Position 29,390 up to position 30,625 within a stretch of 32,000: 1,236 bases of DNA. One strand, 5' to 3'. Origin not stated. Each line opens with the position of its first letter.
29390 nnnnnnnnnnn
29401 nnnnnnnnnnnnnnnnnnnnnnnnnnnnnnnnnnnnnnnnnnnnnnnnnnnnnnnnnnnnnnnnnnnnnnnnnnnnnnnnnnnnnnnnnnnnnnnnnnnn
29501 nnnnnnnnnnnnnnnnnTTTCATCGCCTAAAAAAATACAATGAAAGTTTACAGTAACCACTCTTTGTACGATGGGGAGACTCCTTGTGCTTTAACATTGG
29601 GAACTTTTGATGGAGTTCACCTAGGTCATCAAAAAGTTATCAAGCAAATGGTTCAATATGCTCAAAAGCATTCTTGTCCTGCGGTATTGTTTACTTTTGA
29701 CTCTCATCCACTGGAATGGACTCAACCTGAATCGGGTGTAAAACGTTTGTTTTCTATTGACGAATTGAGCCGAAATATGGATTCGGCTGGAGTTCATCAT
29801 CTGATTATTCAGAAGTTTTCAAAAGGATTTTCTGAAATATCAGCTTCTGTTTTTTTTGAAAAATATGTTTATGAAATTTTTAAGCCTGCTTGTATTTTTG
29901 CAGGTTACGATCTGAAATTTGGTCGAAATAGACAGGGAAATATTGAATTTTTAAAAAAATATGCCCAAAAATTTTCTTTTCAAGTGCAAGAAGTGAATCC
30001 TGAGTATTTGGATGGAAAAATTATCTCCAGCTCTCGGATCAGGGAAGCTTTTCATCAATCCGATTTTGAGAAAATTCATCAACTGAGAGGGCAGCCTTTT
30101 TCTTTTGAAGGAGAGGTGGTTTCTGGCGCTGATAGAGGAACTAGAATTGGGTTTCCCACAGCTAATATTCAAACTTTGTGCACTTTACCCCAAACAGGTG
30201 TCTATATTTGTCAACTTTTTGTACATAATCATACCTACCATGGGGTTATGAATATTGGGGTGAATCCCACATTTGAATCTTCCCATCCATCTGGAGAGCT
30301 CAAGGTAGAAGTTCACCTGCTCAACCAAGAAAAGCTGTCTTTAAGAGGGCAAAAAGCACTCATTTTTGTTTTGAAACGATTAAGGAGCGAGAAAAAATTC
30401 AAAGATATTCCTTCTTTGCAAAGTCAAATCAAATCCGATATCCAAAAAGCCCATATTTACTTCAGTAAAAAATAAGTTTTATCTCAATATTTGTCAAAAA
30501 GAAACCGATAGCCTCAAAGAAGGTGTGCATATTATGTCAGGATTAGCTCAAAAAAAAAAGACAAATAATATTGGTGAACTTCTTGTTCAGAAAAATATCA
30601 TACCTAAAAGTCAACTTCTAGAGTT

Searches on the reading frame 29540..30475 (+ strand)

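Call 19: search_protein_families(library=pfam, proteins=[window:29540-30475:+], max_evalue=0.00001)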
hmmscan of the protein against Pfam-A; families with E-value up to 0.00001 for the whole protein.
window:29540-30475:+ (311 aa): 2 families
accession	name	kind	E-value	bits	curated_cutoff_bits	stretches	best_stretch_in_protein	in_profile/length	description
PF06574.18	FAD_syn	-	6.3e-43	146.8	27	1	14-166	6-158/158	FAD synthetase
PF01687.23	Flavokinase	-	8.2e-34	116.9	19.6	1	184-307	2-123/124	Riboflavin kinase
